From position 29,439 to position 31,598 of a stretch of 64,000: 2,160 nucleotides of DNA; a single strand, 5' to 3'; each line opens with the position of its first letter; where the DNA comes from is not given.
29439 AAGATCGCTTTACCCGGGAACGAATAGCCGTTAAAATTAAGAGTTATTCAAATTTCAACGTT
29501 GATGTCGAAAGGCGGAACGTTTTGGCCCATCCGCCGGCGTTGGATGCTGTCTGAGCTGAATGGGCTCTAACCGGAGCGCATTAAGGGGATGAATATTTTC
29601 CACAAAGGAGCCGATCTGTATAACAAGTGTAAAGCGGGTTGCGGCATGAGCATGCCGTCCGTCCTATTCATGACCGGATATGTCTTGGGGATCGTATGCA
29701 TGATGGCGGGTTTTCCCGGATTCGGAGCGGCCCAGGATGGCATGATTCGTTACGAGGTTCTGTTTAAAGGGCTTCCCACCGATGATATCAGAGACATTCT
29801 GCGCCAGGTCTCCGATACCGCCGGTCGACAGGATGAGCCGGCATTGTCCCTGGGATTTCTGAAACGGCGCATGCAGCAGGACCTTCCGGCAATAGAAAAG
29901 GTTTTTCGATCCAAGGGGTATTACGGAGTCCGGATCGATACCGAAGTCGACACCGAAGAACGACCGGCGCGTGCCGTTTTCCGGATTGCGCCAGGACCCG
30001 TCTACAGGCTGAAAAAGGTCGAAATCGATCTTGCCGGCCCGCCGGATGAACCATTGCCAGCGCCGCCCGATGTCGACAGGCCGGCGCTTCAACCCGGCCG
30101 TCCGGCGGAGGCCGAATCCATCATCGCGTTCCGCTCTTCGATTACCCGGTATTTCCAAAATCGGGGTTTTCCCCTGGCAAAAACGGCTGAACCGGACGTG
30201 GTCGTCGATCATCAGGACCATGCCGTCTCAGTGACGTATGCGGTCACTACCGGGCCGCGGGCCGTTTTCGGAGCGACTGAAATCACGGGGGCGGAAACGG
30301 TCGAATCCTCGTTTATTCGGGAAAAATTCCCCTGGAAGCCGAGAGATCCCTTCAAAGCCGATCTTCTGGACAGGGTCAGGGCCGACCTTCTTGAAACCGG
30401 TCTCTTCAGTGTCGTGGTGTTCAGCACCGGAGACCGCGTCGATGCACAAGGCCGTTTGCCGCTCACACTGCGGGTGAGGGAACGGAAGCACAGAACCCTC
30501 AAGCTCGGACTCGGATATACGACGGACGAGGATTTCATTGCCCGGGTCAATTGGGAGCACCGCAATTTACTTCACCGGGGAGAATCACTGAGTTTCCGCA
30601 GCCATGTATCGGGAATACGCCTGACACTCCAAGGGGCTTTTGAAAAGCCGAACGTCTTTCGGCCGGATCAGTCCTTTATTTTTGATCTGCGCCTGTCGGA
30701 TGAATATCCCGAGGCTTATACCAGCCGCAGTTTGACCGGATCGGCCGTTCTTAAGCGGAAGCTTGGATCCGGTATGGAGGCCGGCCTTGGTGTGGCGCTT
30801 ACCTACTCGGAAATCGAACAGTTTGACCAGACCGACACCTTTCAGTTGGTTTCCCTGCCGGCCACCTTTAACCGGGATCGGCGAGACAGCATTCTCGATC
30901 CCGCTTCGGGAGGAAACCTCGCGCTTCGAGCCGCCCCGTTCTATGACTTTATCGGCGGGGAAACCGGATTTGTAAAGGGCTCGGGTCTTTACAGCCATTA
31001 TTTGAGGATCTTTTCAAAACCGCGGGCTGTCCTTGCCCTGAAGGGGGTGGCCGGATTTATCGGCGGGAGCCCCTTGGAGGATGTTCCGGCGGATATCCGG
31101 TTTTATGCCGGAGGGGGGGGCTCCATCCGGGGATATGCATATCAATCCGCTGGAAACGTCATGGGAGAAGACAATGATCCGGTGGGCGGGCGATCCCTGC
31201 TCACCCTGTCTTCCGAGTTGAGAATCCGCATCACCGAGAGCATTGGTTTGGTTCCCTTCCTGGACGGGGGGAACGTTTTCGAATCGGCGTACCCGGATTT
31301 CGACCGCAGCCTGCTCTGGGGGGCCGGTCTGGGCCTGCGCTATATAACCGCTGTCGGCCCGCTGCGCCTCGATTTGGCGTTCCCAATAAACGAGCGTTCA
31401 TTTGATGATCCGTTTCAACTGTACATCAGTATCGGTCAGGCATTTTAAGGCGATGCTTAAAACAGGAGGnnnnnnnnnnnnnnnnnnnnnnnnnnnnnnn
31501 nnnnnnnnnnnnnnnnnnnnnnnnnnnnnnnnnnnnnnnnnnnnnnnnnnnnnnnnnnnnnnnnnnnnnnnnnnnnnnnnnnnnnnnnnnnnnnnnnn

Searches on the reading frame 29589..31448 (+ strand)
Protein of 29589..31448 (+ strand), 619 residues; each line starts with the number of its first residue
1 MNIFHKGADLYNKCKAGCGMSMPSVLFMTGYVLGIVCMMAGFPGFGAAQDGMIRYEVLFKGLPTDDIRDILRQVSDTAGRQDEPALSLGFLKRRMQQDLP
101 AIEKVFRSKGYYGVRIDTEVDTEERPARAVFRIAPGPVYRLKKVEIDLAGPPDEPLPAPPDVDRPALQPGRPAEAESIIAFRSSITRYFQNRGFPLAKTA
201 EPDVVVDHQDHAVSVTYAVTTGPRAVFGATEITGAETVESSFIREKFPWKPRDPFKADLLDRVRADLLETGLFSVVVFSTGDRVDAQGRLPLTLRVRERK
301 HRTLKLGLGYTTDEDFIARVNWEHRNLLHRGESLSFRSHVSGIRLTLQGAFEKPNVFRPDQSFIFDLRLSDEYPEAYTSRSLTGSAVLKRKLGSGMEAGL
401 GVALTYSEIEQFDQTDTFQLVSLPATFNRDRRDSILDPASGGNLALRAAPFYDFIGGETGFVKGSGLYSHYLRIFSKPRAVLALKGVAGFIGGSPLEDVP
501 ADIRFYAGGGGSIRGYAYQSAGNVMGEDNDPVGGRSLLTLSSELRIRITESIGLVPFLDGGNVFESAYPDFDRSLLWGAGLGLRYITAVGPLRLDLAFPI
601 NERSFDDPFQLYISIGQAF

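Call 27: search_protein_families(library=pfam, proteins=[window:29589-31448:+], max_evalue=0.00001)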
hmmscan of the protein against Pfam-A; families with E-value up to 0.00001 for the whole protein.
window:29589-31448:+ (619 aa): 2 families
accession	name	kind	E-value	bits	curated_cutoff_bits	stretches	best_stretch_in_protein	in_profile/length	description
PF01103.29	Omp85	-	1.8e-49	169.4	24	1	326-619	1-325/325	Omp85 superfamily domain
PF07244.20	POTRA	-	6.4e-14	52.9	21.3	0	227-299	3-79/79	Surface antigen variable number repeat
